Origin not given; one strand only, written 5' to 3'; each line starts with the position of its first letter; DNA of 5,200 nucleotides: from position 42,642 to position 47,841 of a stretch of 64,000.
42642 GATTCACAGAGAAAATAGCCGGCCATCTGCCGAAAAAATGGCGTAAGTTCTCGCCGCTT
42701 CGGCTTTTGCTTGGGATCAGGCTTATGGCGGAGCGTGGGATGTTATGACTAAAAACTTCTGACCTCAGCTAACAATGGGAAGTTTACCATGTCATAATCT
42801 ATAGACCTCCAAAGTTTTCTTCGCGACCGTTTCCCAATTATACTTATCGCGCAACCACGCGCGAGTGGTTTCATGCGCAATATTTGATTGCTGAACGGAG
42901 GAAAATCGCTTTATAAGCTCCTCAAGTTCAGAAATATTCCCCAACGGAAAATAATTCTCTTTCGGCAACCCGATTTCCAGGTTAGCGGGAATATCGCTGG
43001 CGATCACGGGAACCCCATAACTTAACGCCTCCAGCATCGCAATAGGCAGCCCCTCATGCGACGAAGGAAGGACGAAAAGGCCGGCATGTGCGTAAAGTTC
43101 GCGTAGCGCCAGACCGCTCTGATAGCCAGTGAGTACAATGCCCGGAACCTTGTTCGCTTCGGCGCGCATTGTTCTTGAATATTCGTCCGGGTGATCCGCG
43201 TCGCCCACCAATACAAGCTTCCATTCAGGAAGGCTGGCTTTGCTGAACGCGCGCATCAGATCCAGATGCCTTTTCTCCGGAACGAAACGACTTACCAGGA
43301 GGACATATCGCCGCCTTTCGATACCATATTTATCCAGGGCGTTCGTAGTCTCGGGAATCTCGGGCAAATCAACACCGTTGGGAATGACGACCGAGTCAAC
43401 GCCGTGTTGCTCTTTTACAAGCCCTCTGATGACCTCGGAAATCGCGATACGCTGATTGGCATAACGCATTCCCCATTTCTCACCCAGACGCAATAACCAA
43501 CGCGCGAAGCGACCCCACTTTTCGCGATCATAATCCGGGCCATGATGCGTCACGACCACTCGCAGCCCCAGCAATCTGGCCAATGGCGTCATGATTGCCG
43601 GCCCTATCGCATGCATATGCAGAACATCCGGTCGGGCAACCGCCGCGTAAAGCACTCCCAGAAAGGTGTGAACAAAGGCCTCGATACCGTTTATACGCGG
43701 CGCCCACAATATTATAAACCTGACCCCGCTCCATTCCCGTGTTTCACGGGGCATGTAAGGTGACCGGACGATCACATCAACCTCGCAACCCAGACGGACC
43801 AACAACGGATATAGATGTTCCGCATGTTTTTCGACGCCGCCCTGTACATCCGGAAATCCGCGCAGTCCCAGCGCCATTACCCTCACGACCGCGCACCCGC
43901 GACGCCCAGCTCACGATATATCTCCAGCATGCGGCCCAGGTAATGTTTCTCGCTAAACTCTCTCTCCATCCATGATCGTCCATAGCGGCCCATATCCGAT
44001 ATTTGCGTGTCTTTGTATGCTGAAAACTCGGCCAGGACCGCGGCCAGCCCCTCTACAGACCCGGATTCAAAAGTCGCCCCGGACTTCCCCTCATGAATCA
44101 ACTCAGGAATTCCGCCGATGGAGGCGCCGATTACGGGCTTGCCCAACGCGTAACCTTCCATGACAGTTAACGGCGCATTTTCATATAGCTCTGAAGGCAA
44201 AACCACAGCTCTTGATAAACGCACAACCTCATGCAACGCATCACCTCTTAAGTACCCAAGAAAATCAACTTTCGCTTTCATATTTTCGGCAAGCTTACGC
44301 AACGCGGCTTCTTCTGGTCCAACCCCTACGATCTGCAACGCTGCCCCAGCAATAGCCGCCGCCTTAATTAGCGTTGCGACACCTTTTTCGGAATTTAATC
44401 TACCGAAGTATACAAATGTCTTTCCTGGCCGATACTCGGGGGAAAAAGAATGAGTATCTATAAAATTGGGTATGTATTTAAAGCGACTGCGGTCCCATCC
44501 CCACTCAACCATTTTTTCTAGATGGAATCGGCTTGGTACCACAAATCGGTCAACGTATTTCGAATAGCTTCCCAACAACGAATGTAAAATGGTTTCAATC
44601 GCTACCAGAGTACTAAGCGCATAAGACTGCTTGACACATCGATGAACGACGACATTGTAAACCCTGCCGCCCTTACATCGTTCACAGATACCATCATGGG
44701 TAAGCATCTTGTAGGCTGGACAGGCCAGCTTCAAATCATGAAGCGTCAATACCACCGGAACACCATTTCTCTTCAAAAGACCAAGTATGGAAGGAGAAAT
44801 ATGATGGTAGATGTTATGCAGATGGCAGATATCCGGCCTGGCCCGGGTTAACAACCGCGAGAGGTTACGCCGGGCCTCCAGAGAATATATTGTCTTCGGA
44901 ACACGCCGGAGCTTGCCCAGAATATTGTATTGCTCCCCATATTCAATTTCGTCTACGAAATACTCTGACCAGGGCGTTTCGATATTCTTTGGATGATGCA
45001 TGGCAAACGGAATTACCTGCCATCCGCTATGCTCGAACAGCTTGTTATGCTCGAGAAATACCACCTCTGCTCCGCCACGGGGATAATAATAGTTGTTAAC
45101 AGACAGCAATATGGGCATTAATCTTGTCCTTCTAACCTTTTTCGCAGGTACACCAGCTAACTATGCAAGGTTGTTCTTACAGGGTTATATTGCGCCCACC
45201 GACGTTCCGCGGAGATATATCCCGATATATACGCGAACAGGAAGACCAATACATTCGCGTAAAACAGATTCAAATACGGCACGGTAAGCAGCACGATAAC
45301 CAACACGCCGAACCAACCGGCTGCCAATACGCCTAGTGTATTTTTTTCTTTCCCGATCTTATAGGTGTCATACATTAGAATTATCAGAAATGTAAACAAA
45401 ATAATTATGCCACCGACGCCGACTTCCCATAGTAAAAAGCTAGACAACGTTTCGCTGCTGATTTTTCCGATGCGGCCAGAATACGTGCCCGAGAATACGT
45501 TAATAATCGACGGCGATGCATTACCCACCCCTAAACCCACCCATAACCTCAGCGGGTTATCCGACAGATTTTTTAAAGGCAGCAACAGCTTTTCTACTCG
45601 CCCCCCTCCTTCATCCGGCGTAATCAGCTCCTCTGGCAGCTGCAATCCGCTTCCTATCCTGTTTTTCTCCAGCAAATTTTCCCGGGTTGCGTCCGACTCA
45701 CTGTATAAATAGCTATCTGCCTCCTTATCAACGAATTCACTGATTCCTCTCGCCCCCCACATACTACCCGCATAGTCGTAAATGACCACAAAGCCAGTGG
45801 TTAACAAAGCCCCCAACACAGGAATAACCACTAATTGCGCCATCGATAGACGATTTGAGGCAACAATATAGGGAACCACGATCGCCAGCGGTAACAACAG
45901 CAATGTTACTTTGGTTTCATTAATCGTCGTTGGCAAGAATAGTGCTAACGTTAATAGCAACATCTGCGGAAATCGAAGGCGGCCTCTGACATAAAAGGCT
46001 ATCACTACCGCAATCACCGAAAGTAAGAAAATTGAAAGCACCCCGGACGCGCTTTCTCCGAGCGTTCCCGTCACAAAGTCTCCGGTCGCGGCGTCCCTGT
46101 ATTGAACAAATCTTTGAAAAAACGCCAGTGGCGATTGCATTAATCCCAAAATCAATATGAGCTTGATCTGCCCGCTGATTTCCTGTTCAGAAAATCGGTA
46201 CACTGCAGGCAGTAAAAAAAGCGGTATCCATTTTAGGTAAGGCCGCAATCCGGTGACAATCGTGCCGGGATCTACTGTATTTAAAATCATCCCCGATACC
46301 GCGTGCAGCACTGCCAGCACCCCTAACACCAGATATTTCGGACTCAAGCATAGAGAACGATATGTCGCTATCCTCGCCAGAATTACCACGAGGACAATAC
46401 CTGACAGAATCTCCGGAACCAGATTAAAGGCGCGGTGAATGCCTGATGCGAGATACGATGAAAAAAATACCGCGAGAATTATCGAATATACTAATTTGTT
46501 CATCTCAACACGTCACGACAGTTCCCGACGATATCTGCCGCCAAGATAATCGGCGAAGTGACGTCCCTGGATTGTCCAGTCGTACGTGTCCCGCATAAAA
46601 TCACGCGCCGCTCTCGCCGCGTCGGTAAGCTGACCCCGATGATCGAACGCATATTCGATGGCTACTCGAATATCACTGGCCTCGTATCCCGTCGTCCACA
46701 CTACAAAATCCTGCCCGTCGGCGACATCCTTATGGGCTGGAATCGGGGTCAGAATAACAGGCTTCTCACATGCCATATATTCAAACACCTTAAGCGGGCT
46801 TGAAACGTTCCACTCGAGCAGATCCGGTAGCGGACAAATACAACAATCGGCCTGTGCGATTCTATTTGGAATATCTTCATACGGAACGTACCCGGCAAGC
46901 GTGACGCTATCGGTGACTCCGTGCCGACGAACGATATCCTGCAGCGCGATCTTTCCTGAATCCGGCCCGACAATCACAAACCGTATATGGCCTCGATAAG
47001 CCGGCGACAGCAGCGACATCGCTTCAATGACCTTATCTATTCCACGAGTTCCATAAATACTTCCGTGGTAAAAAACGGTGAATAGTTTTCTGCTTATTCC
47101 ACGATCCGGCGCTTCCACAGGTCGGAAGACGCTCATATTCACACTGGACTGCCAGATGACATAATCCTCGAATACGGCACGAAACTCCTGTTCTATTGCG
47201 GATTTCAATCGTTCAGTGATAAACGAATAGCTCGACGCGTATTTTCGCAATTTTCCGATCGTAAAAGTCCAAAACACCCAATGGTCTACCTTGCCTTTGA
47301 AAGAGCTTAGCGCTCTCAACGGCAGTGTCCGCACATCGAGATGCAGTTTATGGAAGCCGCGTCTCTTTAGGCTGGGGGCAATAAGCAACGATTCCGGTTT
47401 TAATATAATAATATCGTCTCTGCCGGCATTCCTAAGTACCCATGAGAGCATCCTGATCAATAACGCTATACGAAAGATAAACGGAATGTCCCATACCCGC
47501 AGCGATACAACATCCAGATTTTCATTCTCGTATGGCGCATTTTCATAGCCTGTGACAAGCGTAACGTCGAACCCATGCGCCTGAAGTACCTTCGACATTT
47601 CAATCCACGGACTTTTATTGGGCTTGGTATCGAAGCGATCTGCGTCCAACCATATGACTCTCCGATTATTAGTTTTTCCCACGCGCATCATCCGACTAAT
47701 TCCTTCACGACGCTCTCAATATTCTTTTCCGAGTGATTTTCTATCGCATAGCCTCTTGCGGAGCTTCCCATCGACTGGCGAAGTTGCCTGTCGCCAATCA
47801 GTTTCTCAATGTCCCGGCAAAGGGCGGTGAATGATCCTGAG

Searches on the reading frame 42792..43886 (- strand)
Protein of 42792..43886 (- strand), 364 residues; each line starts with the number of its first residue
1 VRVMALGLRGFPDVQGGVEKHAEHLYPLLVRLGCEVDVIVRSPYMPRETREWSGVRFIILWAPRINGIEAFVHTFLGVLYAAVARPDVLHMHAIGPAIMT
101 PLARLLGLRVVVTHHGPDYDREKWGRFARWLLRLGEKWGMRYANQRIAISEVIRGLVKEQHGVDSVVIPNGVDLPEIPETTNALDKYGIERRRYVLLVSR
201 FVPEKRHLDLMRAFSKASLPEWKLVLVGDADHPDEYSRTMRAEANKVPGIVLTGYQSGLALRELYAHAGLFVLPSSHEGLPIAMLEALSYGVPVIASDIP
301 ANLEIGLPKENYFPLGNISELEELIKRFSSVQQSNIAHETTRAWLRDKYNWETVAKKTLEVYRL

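Call 11: search_protein_families(library=pfam, proteins=[window:42792-43886:-], max_evalue=0.001)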
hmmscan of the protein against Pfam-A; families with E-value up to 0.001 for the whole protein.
window:42792-43886:- (364 aa): 5 families
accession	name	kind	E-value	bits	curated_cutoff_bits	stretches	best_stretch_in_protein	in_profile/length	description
PF00534.26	Glycos_transf_1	-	1.4e-24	87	26.4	1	185-331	7-158/172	Glycosyl transferases group 1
PF13439.12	Glyco_transf_4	-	4.8e-24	85.7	28.5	1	16-174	2-168/170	Glycosyltransferase Family 4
PF13692.12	Glyco_trans_1_4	-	2.9e-22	79.9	27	1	193-323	2-134/142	Glycosyl transferases group 1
PF13579.12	Glyco_trans_4_4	-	6.5e-22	79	29.7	1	16-171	1-158/158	Glycosyl transferase 4-like domain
PF20706.3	GT4-conflict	-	3.9e-07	29.8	26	1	191-298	196-312/385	Family 4 Glycosyltransferase in conflict systems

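Call 14: search_protein_families(library=ncbifam, proteins=[window:42792-43886:-], max_evalue=0.00001)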
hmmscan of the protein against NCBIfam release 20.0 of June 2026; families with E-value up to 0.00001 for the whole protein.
window:42792-43886:- (364 aa): 24 families
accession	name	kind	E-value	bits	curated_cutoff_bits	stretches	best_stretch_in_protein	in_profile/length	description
TIGR04047.1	MSMEG_0565_glyc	hypoth_equivalog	1.4e-23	83.6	259.85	1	137-363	133-372/373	MSMEG_0565 family glycosyltransferase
TIGR02149.1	glgA_Coryne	subfamily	2.8e-20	72.8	302.4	1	1-363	1-388/391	glycogen synthase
NF038295.1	EPS_HpsP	equivalog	9.4e-18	64.4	550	1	161-363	172-385/388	hormogonium polysaccharide biosynthesis glycosyltransferase HpsP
NF047684.1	TeichurnBiosyTuaC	equivalog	7.2e-17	61.4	550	1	82-360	105-384/391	teichuronic acid biosynthesis protein TuaC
TIGR03088.1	stp2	hypoth_equivalog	8.9e-16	57.9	409.05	1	84-363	80-371/374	TIGR03088 family PEP-CTERM/XrtA system glycosyltransferase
NF046071.1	B1-4RhmsylTfaseCps2T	equivalog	1.4e-14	53.8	500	1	94-357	103-379/384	beta 1-4 rhamnosyltransferase Cps2T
NF041010.1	glycosy_Agl16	equivalog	1.5e-14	53.7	575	1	11-363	10-349/352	glycosylation protein Agl16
TIGR04157.1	glyco_rSAM_CFB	subfamily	1.8e-14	53.6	400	1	139-361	166-405/406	TIGR04157 family glycosyltransferase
TIGR03999.1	thiol_BshA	equivalog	8.5e-14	51.2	273.7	1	87-362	86-370/375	N-acetyl-alpha-D-glucosaminyl L-malate synthase BshA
NF007396.0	PRK09922.1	equivalog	2e-13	50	385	1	141-343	134-337/361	lipopolysaccharide 1,6-galactosyltransferase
TIGR04348.1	TIGR04348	equivalog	9.5e-13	47.9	300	1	191-332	136-278/310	selenoneine biosynthesis selenosugar synthase SenB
NF041876.1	EPS_EpsE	equivalog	1.3e-12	47.7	400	1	148-304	167-332/389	exopolysaccharide biosynthesis GT4 family glycosyltransferase EpsE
NF038229.1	Glyco4_Geo_Pelo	equivalog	1.6e-12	47.1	400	1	85-308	55-278/338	GPMC system family 4 glycosyltransferase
NF038011.1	PelF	equivalog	6e-12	45.3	100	1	119-302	238-418/489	GT4 family glycosyltransferase PelF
NF012028.0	PRK15484.1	subfamily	5.5e-11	42.2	618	1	164-358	162-371/380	lipopolysaccharide N-acetylglucosaminyltransferase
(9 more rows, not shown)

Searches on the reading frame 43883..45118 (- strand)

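Call 11: search_protein_families(library=pfam, proteins=[window:43883-45118:-], max_evalue=0.001)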
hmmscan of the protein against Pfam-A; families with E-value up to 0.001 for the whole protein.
window:43883-45118:- (411 aa): 5 families
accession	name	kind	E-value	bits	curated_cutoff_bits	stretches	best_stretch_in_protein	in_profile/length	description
PF00534.26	Glycos_transf_1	-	2e-26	93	26.4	1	229-381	12-170/172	Glycosyl transferases group 1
PF13692.12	Glyco_trans_1_4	-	6.9e-24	85.2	27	1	233-363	2-137/142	Glycosyl transferases group 1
PF13439.12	Glyco_transf_4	-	4.1e-16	59.9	28.5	1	15-223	2-169/170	Glycosyltransferase Family 4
PF13579.12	Glyco_trans_4_4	-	6.4e-12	46.5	29.7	1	70-218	47-157/158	Glycosyl transferase 4-like domain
PF13524.12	Glyco_trans_1_2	-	0.00092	19.6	25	0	254-397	9-142/144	Glycosyl transferase-like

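Call 14: search_protein_families(library=ncbifam, proteins=[window:43883-45118:-], max_evalue=0.00001)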
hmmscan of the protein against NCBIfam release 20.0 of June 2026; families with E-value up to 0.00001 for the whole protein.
window:43883-45118:- (411 aa): 19 families
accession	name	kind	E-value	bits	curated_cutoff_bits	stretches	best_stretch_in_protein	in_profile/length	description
TIGR03999.1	thiol_BshA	equivalog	2.2e-20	72.9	273.7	1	256-404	227-373/375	N-acetyl-alpha-D-glucosaminyl L-malate synthase BshA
TIGR03088.1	stp2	hypoth_equivalog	1.3e-18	67.2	409.05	1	235-403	197-372/374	TIGR03088 family PEP-CTERM/XrtA system glycosyltransferase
TIGR04063.1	stp3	hypoth_equivalog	1.2e-15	57.3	442.05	1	242-404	223-395/397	TIGR04063 family PEP-CTERM/XrtA system glycosyltransferase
NF041876.1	EPS_EpsE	equivalog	1.3e-15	57.5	400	1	236-391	218-383/389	exopolysaccharide biosynthesis GT4 family glycosyltransferase EpsE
NF047684.1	TeichurnBiosyTuaC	equivalog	2.8e-13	49.6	550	1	233-392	220-377/391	teichuronic acid biosynthesis protein TuaC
NF041010.1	glycosy_Agl16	equivalog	9.3e-13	47.8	575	1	184-350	129-302/352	glycosylation protein Agl16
TIGR02095.1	glgA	subfamily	9.9e-12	44.2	328.45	1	234-403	296-476/477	glycogen/starch synthase, ADP-glucose type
NF007396.0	PRK09922.1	equivalog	1.7e-11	43.6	385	1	196-369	143-327/361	lipopolysaccharide 1,6-galactosyltransferase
TIGR04005.1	wcaL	equivalog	3.5e-11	42.6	537.6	1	240-392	230-394/406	colanic acid biosynthesis glycosyltransferase WcaL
NF053787.1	GlcN_PG_synth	equivalog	3.7e-11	42.5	480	1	185-404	141-359/361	N-acetylglucosaminyl phosphatidylglycerol synthase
TIGR02149.1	glgA_Coryne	subfamily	1.6e-10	40.7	302.4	1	234-403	206-389/391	glycogen synthase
TIGR03449.1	mycothiol_MshA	equivalog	6.7e-10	38.4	462.5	1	238-403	226-402/406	D-inositol-3-phosphate glycosyltransferase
TIGR04157.1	glyco_rSAM_CFB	subfamily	9.3e-09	34.7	400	1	233-350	228-348/406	TIGR04157 family glycosyltransferase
NF012028.0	PRK15484.1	subfamily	6.8e-08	32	618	1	237-350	198-325/380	lipopolysaccharide N-acetylglucosaminyltransferase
NF038298.1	EPS_HpsO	equivalog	1.9e-07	30.2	575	1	236-404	205-387/388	hormogonium polysaccharide biosynthesis glycosyltransferase HpsO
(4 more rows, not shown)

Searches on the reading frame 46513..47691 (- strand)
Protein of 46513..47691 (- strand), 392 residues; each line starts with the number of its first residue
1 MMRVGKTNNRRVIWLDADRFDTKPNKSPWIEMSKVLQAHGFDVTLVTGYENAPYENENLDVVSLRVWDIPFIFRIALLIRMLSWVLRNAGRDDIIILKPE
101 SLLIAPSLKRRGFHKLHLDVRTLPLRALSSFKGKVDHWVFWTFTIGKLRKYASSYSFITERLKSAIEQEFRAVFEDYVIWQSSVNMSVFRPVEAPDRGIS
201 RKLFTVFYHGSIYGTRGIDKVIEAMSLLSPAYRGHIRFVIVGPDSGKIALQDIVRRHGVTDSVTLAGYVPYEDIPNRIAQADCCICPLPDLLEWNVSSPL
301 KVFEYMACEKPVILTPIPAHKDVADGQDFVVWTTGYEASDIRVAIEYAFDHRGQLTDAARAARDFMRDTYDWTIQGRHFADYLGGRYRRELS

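Call 11: search_protein_families(library=pfam, proteins=[window:46513-47691:-], max_evalue=0.001)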
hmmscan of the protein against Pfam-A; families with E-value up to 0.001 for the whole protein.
window:46513-47691:- (392 aa): 3 families
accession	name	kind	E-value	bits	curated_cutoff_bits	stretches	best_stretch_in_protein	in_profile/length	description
PF13692.12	Glyco_trans_1_4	-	1.2e-18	68.1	27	1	205-330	3-123/142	Glycosyl transferases group 1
PF00534.26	Glycos_transf_1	-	2.4e-16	60.2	26.4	1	198-362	10-169/172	Glycosyl transferases group 1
PF13524.12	Glyco_trans_1_2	-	2.2e-07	31.4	25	1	228-372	6-135/144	Glycosyl transferase-like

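Call 14: search_protein_families(library=ncbifam, proteins=[window:46513-47691:-], max_evalue=0.00001)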
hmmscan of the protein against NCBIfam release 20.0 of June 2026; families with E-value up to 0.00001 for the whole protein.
window:46513-47691:- (392 aa): 4 families
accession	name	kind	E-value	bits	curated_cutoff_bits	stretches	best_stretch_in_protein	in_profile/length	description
TIGR04063.1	stp3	hypoth_equivalog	7.3e-16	58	442.05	1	179-379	184-388/397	TIGR04063 family PEP-CTERM/XrtA system glycosyltransferase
NF041876.1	EPS_EpsE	equivalog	3.7e-11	42.9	400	1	151-371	161-381/389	exopolysaccharide biosynthesis GT4 family glycosyltransferase EpsE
TIGR03087.1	stp1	hypoth_equivalog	8.6e-07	28.4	316.65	1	184-374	205-385/397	TIGR03087 family PEP-CTERM/XrtA system glycosyltransferase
NF007640.0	PRK10307.1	subfamily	4e-06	26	276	1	198-370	224-391/411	WcaI family glycosyltransferase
